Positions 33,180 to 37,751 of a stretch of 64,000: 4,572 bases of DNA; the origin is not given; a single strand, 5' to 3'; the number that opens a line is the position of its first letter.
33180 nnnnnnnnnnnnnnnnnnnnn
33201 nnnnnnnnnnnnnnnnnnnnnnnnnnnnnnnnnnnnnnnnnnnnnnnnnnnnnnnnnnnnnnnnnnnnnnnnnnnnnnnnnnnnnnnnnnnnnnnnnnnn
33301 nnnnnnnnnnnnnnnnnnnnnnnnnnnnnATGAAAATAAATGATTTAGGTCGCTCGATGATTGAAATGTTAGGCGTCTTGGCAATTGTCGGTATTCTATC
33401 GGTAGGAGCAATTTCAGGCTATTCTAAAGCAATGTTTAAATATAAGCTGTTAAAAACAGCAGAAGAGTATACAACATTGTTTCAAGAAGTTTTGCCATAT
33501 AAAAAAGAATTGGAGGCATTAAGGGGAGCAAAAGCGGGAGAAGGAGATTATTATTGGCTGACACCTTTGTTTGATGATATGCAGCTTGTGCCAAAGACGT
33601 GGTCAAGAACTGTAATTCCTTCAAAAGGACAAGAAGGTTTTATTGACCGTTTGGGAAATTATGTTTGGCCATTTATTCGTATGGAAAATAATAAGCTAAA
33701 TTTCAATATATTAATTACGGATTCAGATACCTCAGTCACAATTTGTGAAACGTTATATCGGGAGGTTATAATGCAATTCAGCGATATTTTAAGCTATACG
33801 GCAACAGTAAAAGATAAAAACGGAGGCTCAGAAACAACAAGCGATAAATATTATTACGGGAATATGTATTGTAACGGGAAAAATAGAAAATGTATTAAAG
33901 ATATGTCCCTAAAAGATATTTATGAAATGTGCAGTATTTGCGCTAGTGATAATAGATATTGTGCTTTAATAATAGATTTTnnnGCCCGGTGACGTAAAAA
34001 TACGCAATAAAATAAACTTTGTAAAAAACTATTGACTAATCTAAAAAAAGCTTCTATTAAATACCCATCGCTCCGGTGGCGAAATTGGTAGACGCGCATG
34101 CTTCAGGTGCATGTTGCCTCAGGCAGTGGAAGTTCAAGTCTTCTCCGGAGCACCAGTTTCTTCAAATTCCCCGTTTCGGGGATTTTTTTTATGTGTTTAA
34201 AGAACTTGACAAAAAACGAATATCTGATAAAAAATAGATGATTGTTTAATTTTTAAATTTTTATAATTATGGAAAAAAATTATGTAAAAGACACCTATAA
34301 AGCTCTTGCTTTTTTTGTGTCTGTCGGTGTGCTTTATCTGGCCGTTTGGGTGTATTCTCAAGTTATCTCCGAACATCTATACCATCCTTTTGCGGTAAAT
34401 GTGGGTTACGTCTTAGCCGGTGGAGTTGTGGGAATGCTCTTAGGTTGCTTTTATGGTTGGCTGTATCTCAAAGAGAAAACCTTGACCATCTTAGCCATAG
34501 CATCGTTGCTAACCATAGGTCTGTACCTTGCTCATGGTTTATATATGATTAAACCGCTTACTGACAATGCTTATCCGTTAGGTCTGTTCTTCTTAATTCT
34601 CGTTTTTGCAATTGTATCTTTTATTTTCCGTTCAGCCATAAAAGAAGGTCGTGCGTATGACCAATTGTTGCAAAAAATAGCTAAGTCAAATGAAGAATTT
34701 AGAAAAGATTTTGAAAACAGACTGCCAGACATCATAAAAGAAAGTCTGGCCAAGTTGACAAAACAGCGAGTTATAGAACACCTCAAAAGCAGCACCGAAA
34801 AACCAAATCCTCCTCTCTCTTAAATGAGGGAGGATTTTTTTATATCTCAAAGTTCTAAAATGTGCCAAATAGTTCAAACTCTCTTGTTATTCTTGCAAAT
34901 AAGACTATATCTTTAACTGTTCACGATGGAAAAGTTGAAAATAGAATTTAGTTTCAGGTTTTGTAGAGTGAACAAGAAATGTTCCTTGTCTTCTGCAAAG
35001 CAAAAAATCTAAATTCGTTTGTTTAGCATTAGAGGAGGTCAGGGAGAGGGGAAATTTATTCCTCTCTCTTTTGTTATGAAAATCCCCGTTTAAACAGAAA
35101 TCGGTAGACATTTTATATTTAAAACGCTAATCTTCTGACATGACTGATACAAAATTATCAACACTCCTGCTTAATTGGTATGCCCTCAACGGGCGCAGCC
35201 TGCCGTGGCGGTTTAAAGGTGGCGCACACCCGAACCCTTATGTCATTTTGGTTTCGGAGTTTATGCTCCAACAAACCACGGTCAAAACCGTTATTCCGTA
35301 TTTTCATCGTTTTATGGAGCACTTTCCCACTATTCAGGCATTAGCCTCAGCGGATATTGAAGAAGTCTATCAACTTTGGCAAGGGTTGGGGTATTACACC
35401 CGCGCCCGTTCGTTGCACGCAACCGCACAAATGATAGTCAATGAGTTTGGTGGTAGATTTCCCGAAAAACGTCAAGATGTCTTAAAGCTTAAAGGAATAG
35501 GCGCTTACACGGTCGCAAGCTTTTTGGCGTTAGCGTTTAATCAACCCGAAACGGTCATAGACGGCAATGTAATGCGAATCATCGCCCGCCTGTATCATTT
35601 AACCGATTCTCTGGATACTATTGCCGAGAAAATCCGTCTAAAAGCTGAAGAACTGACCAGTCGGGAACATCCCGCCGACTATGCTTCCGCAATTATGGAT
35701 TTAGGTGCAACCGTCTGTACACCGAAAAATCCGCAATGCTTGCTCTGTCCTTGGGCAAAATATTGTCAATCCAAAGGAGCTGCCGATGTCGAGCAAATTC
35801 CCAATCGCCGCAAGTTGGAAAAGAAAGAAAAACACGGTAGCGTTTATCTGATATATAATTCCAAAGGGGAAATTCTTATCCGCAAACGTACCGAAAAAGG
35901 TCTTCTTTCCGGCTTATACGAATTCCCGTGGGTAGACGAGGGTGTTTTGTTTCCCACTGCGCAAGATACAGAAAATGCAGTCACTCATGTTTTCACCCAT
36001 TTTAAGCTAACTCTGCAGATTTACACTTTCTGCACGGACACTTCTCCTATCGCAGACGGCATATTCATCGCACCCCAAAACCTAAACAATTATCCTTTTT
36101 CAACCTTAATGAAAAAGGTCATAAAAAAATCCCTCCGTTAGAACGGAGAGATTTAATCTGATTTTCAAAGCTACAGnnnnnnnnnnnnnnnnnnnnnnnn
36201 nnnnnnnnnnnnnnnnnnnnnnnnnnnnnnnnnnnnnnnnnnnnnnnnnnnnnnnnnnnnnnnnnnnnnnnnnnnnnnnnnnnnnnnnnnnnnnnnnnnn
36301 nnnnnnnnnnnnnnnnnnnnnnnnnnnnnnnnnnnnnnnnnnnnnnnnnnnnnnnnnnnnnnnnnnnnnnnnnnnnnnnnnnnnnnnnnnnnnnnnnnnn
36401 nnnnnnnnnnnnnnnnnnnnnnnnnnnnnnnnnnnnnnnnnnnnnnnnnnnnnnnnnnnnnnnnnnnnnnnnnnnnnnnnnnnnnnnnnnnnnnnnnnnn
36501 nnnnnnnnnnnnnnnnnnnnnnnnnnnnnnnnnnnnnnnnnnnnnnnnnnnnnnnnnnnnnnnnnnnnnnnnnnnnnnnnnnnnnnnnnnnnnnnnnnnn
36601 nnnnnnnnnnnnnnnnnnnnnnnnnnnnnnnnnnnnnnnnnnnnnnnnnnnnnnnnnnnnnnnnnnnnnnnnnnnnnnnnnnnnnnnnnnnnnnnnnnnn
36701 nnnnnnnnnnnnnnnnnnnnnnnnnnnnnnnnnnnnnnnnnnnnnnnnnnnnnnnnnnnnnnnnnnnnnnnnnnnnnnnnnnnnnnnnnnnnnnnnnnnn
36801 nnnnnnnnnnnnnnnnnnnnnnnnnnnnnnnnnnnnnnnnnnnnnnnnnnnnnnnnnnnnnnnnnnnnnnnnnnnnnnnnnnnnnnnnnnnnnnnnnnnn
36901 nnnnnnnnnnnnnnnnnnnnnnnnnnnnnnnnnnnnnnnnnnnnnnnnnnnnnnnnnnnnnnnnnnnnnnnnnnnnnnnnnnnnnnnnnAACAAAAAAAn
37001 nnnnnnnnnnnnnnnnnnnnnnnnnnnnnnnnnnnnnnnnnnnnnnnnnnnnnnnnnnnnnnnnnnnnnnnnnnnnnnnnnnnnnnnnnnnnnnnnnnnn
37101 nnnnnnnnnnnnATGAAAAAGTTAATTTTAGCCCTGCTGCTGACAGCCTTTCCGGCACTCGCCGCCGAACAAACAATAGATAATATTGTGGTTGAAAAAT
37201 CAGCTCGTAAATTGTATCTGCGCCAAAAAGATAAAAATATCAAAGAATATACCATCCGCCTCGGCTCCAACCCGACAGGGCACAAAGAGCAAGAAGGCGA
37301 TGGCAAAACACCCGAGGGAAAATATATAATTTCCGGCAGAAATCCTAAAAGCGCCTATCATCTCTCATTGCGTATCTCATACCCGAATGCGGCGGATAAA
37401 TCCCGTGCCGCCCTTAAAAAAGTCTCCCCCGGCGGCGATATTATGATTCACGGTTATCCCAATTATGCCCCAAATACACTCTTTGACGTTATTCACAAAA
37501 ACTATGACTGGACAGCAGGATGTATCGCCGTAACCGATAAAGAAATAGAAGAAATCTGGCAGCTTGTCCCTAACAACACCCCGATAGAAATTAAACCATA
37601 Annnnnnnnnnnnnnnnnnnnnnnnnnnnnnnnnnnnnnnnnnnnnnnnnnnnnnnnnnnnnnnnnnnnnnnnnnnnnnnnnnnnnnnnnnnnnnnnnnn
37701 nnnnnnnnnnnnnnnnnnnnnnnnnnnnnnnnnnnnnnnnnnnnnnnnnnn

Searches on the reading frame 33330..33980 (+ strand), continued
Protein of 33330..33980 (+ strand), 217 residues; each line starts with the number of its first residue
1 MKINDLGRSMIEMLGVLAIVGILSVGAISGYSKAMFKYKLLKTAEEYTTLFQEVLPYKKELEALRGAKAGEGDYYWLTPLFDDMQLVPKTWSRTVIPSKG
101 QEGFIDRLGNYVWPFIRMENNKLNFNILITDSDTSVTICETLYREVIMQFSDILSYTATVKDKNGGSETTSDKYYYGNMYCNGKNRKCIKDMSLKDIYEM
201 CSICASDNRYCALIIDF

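Call 74: find_homologous_proteins(query=L019:18280-19233:-)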
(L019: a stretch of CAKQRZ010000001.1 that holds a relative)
Query L019:18280-19233:- (317 aa): 7089 proteins with E <= 0.001 among 8000 candidates; the best 120 are listed.
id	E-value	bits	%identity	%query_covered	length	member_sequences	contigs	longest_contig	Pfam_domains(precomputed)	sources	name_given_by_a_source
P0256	1.5e-200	683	94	100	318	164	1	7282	PF00437.27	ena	-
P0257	2.4e-188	643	87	100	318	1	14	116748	PF00437.27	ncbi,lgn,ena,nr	ncbi:MAG: Flp pilus assembly complex ATPase component TadA [Alphaproteobacteria bacterium]|nr:Flp pi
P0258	2.4e-188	643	87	100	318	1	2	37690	PF00437.27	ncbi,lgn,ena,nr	ncbi:MAG: Flp pilus assembly complex ATPase component TadA [Alphaproteobacteria bacterium]|nr:Flp pi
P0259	2.8e-188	643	89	100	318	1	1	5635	PF00437.27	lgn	-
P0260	2.9e-188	643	89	100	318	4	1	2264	PF00437.27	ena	-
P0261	3.2e-188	642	87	100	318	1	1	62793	PF00437.27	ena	-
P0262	3.3e-188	642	87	100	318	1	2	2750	PF00437.27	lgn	-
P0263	3.3e-188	642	87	100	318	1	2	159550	PF00437.27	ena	-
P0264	8.3e-188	641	88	100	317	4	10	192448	PF00437.27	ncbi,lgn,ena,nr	ncbi:MAG: Flp pilus assembly complex ATPase component TadA [Alphaproteobacteria bacterium]|nr:Flp pi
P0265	1.6e-187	640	87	100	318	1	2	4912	PF00437.27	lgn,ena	-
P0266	2.6e-187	639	88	100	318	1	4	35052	PF00437.27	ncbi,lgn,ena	ncbi:MAG: ATPase, T2SS/T4P/T4SS family [Alphaproteobacteria bacterium]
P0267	3.6e-187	639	88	100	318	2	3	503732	PF00437.27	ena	-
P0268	4.2e-187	639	87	100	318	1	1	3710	PF00437.27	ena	-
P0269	1.1e-186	637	88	100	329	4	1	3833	PF00437.27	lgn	-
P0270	5.5e-186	635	88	100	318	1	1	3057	PF00437.27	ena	-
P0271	5.8e-186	635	88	100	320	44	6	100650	PF00437.27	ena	-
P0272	8.0e-186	635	87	100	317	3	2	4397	PF00437.27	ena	-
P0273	1.0e-184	631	86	100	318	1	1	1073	PF00437.27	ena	-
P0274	4.3e-184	629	87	100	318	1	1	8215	PF00437.27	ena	-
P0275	1.3e-183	627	87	100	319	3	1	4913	PF00437.27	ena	-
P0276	1.8e-183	627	86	100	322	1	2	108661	PF00437.27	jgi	-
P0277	2.3e-183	626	87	100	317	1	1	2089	PF00437.27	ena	-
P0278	2.2e-182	623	87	100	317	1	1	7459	PF00437.27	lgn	-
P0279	2.2e-182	623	87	100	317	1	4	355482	PF00437.27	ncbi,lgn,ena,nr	ncbi:MAG: Flp pilus assembly complex ATPase component TadA [Alphaproteobacteria bacterium]|nr:Flp pi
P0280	5.7e-182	622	87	100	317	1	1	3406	PF00437.27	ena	-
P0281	6.6e-182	622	85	100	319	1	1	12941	PF00437.27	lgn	-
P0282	3.9e-181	619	86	100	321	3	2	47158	PF00437.27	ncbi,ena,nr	ncbi:MAG: Flp pilus assembly complex ATPase component TadA [Alphaproteobacteria bacterium]|nr:Flp pi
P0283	4.4e-181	619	86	100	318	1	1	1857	PF00437.27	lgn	-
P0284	9.7e-181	618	85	100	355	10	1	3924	PF00437.27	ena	-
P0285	1.1e-179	614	85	100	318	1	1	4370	PF00437.27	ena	-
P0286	1.3e-177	608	84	100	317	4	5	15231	PF00437.27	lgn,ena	-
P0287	1.9e-177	607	83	100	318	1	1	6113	PF00437.27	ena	-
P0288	2.8e-177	606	83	100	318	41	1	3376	PF00437.27,PF13191.13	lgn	-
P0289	2.1e-176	604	84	100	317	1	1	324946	PF00437.27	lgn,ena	-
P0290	2.5e-176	603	82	100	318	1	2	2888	PF00437.27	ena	-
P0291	3.9e-175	599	82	100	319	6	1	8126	PF00437.27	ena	-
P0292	6.1e-175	599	82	100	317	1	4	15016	PF00437.27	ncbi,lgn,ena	-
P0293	2.4e-174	597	80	100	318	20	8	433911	PF00437.27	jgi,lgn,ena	-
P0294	6.3e-174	595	82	100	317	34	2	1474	PF00437.27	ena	-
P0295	3.0e-173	593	80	100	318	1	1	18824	PF00437.27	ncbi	-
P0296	3.1e-173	593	80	100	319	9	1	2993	PF00437.27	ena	-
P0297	4.1e-173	593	80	100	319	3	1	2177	PF00437.27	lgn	-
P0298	3.6e-171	586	79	100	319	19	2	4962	PF00437.27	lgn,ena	-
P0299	3.4e-170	583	80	100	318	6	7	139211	PF00437.27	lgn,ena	-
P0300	7.3e-168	576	79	100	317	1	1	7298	PF00437.27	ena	-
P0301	1.3e-167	575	79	100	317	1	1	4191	PF00437.27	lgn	-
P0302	7.8e-133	460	65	100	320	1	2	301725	PF00437.27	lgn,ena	-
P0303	2.8e-132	459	65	100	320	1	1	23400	PF00437.27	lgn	-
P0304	2.8e-132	459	65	100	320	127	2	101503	PF00437.27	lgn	-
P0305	5.3e-132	458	65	100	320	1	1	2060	PF00437.27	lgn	-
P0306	7.3e-132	457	65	100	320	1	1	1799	PF00437.27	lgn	-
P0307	1.0e-131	457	65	100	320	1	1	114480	PF00437.27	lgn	-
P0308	6.0e-131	454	61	100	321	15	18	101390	PF00437.27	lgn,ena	-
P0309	5.5e-129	448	62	99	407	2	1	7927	PF00437.27,PF13191.13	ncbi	ncbi:MAG: ATPase, T2SS/T4P/T4SS family [Alphaproteobacteria bacterium]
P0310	7.1e-129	447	63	99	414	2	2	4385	PF00437.27,PF13191.13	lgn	-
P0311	1.7e-128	446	62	100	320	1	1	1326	PF00437.27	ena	-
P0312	1.0e-127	444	61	99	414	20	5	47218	PF00437.27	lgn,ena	-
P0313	4.1e-127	442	62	100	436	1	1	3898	PF00437.27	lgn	-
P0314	4.5e-127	442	61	100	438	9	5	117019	PF00437.27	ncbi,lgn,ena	-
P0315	8.7e-127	441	60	99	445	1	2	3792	PF00437.27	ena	-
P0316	1.2e-126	440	62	99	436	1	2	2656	PF00437.27,PF13191.13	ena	-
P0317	2.2e-126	439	61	100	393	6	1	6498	PF00437.27,PF13191.13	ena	-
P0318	5.8e-126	438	60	99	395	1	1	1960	PF00437.27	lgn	-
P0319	6.2e-126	438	60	99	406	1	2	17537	PF00437.27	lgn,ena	-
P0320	6.2e-126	438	60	99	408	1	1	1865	PF00437.27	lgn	-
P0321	6.4e-126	438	60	99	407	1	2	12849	PF00437.27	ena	-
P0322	6.5e-126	438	60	99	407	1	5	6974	PF00437.27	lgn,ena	-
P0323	6.7e-126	438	62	99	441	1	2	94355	PF00437.27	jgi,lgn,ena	-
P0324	6.8e-126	438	60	99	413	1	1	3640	PF00437.27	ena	-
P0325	8.2e-126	437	61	100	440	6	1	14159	PF00437.27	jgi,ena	-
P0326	8.5e-126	437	61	100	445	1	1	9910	PF00437.27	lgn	-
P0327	9.2e-126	437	61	99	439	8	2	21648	PF00437.27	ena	-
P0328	1.2e-125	437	61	100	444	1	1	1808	PF00437.27,PF13191.13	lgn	-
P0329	1.4e-125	437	59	99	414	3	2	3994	PF00437.27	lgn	-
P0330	1.8e-125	436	61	100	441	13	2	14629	PF00437.27,PF13191.13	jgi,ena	-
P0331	2.1e-125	436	61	100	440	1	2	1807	PF00437.27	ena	-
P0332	2.3e-125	436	62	100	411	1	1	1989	PF00437.27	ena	-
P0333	2.3e-125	436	60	99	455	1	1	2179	PF00437.27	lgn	-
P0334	2.3e-125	436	59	99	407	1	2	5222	PF00437.27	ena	-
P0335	2.6e-125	436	61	100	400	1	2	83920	PF00437.27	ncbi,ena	-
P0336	3.4e-125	435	60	99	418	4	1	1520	PF00437.27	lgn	-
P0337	3.5e-125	435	60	99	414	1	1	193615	PF00437.27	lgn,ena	-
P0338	3.5e-125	435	60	99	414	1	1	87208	PF00437.27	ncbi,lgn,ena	-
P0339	3.5e-125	435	60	99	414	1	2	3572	PF00437.27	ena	-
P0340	3.5e-125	435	60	99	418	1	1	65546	PF00437.27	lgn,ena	-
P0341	3.9e-125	435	60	99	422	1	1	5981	PF00437.27,PF13191.13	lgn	-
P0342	3.9e-125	435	60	99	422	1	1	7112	PF00437.27,PF13191.13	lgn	-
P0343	5.3e-125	435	60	99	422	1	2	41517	PF00437.27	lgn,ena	-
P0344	5.8e-125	435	60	100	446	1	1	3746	PF00437.27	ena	-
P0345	6.1e-125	435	60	100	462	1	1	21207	PF00437.27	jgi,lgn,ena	-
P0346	6.2e-125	435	60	100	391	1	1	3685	PF00437.27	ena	-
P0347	6.8e-125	434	60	100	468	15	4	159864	PF00437.27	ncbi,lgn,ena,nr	ncbi:MAG: Flp pilus assembly complex ATPase component TadA [Alphaproteobacteria bacterium]|nr:Flp pi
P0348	6.9e-125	434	60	99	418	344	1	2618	PF00437.27,PF13191.13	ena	-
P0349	7.5e-125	434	60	100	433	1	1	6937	PF00437.27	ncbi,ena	-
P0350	1.1e-124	434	60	99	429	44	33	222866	PF00437.27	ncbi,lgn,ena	-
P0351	1.1e-124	434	60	99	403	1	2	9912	PF00437.27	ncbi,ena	-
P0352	1.1e-124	434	61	100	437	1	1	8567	PF00437.27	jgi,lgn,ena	-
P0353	1.2e-124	434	60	99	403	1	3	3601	PF00437.27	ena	-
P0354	1.3e-124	434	60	100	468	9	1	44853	PF00437.27,PF13191.13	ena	-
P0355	1.3e-124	434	60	100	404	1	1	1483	PF00437.27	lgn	-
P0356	1.3e-124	433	60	99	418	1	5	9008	PF00437.27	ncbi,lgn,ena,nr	ncbi:MAG: ATPase, T2SS/T4P/T4SS family [Alphaproteobacteria bacterium]|nr:ATPase, T2SS/T4P/T4SS fami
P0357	1.5e-124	433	60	99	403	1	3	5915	PF00437.27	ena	-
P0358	1.7e-124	433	60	99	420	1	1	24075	PF00437.27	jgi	-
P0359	1.7e-124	433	60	99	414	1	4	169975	PF00437.27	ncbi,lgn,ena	-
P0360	1.8e-124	433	60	99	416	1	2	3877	PF00437.27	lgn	-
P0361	1.9e-124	433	60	100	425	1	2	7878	PF00437.27,PF13191.13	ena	-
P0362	2.2e-124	433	60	100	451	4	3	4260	PF00437.27,PF13191.13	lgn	-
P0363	4.2e-124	432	60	100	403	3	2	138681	PF00437.27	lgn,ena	-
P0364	6.0e-124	431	60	100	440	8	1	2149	PF00437.27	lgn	-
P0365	6.0e-124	431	60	100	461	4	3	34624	PF00437.27,PF13191.13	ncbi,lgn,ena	-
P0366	9.0e-124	431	60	100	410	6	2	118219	PF00437.27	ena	-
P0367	1.1e-123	430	60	100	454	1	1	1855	PF00437.27,PF13191.13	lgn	-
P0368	1.7e-123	430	60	100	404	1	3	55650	PF00437.27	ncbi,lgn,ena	-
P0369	2.9e-123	429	59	100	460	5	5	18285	PF00437.27,PF13191.13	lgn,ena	-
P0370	3.0e-123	429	59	99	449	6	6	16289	PF00437.27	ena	-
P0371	3.1e-123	429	60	100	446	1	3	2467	PF00437.27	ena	-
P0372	3.3e-123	429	59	100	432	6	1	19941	PF00437.27,PF13191.13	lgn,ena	-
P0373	5.3e-123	428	60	100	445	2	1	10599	PF00437.27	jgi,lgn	-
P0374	6.1e-123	428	60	100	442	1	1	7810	PF00437.27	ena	-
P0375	6.2e-123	428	59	99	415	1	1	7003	PF00437.27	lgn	-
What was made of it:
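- A conserved T2SSE-family ATPase exists in the lineage (call 74).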

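Call 75: find_encoding_contigs(protein=P0347, flank=10000, max_places=2)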
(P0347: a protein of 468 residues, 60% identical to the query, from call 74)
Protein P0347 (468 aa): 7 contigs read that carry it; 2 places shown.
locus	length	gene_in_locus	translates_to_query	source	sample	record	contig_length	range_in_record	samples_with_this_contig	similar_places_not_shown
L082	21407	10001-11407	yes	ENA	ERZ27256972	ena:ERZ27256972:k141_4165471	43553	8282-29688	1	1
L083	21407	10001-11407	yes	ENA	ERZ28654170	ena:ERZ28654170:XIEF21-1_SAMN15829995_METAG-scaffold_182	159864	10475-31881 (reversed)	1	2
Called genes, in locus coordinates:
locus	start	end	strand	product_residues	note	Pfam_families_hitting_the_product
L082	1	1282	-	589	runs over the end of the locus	PF01807:Zn_ribbon_DnaG, PF08275:DNAG_N, PF01751:Toprim, PF13662:Toprim_4, PF13155:Toprim_2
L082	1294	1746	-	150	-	PF09424:YqeY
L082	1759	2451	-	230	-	PF13717:Zn_ribbon_4, PF13719:Zn_ribbon_5, PF11906:DUF3426 (weak)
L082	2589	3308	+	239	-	PF13481:AAA_25 (weak), PF00005:ABC_tran, PF13304:AAA_21 (faint)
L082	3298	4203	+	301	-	PF02687:FtsX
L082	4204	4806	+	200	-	PF02698:DUF218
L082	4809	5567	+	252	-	PF01553:Acyltransferase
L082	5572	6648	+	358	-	PF02540:NAD_synthase, PF03054:tRNA_Me_trans, PF20259:tRNA_Me_trans_M, PF20258:tRNA_Me_trans_C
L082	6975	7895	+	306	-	PF13306:LRR_5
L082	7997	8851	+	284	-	PF16331:TolA_bind_tri (faint), PF07719:TPR_2 (faint), PF13174:TPR_6 (faint), PF13525:YfiO (weak), PF13432:TPR_16 (weak)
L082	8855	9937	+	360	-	PF01171:ATP_bind_3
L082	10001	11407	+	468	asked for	PF00437:T2SSE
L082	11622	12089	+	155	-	PF00572:Ribosomal_L13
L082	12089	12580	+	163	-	PF00380:Ribosomal_S9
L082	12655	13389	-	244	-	PF13489:Methyltransf_23, PF13847:Methyltransf_31, PF08241:Methyltransf_11, PF08242:Methyltransf_12, PF13649:Methyltransf_25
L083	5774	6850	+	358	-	PF02540:NAD_synthase, PF03054:tRNA_Me_trans, PF06508:QueC (faint), PF20259:tRNA_Me_trans_M, PF20258:tRNA_Me_trans_C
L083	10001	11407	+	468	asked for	PF00437:T2SSE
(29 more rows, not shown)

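Call 76: find_encoding_contigs(protein=P0302, flank=10000, max_places=2)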
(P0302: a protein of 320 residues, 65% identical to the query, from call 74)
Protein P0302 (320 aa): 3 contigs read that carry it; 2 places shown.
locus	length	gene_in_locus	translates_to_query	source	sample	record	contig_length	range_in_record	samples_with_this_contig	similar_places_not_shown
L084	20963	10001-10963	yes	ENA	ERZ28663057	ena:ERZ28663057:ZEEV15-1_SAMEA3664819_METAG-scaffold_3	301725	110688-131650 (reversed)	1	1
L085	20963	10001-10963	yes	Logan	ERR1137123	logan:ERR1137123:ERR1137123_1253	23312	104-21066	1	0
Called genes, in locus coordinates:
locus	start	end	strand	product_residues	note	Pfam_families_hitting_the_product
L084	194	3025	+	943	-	PF04577:Glyco_transf_61, PF04765:TOD1_MUCI70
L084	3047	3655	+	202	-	PF00132:Hexapep, PF14602:Hexapep_2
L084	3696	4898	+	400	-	PF00155:Aminotran_1_2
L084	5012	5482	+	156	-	PF12710:HAD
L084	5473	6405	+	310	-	PF14305:ATPgrasp_TupA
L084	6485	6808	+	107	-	-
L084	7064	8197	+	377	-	PF13439:Glyco_transf_4, PF13579:Glyco_trans_4_4 (weak), PF20706:GT4-conflict, PF00534:Glycos_transf_1, PF13692:Glyco_trans_1_4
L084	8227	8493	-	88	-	PF01258:zf-dskA_traR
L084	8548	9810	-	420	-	-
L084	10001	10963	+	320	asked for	PF00437:T2SSE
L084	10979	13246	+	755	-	PF01136:Peptidase_U32, PF12392:DUF3656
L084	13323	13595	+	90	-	-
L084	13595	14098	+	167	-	PF04542:Sigma70_r2, PF08281:Sigma70_r4_2, PF04545:Sigma70_r4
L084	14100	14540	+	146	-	PF16231:DUF4890 (faint), PF07813:LTXXQ (faint)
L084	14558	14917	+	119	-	-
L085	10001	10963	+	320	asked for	PF00437:T2SSE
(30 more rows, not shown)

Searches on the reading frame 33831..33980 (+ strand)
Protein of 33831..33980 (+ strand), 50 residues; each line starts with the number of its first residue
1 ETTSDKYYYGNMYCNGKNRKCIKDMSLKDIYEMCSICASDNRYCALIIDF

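Call 88: search_solved_structures(query=A8, max_evalue=10)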
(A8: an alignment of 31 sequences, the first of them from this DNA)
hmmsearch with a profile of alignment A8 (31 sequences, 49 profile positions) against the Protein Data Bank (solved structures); distinct sequences matched with E-value up to 10: 6.
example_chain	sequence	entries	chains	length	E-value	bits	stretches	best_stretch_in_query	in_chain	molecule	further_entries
4nzg_A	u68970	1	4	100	0.37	13.9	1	21-39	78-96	Integrase p46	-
3nnq_A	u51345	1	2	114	0.43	13.7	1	21-39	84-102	N-terminal domain of Moloney murine leukemia virus integrase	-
6o19_A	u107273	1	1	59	1.4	12.1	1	25-42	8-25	Transcription factor Pho7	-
6e33_A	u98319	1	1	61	1.5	12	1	25-42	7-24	Uncharacterized transcriptional regulatory protein C27B12.11c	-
2er8_A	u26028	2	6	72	4.1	10.6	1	32-48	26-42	Regulatory protein LEU3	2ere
2c8i_E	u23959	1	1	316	7.1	9.8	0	16-35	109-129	COMPLEMENT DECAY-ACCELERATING FACTOR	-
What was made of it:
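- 33870..33962 (+): ORF-B C-terminal Cys module (C181-x6-C188-x12-C201-x2-C204-x6-C211). The sixth conserved Cys, C139, is at 33744..33746. The module has no PDB sequence relative (call 88).
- Closest known: Type IV pilins, especially type IVb. Different: Six conserved Cys with a C-x6-C-x12-C-x2-C-x6-C module not seen in solved pilins (call 88).
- Tried and rejected: A PDB profile search gives E>0.3 (call 88).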

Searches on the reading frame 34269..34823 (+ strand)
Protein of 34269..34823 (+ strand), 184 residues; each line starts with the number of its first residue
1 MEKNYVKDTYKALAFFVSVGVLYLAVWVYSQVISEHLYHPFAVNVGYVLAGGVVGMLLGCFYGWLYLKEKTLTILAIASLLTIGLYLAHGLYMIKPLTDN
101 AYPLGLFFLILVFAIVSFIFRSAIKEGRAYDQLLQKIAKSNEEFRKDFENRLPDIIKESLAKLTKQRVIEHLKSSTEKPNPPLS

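Call 24: search_protein_families(library=pfam, proteins=[window:34269-34823:+], max_evalue=0.001)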
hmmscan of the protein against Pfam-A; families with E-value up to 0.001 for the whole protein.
window:34269-34823:+ (184 aa): 1 family
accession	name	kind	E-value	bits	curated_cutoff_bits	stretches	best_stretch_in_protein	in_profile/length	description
PF19529.4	DUF6057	-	0.00019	20.9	29.8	1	12-126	121-258/569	Family of unknown function (DUF6057)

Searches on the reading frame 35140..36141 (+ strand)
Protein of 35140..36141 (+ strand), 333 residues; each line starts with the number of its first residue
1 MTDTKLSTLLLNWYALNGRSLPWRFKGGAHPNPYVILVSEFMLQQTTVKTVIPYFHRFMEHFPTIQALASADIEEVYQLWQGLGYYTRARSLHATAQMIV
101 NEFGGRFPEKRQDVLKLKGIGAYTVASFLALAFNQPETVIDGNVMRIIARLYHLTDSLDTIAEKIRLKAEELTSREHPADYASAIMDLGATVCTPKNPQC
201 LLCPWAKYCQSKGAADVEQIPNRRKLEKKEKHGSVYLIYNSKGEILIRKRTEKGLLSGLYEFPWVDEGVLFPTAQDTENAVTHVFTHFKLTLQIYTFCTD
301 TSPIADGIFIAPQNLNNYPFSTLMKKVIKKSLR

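Call 24: search_protein_families(library=pfam, proteins=[window:35140-36141:+], max_evalue=0.001)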
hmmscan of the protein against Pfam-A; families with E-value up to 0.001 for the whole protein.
window:35140-36141:+ (333 aa): 3 families
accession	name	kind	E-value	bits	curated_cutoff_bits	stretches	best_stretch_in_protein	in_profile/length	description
PF00730.31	HhH-GPD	-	1e-22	81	26.2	1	38-165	1-98/108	HhH-GPD superfamily base excision DNA repair protein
PF14815.12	NUDIX_4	-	3.1e-19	69.3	35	1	235-330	2-113/113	NUDIX domain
PF10576.14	EndIII_4Fe-2S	-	9.8e-05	23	20.5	1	193-209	1-17/17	Iron-sulfur binding domain of endonuclease III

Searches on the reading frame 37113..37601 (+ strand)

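Call 24: search_protein_families(library=pfam, proteins=[window:37113-37601:+], max_evalue=0.001)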
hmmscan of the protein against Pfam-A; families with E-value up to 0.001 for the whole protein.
window:37113-37601:+ (162 aa): 1 family
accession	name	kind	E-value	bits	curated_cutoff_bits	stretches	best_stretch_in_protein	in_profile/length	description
PF03734.19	YkuD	-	6e-19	69.5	23.4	1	25-160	4-146/146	L,D-transpeptidase catalytic domain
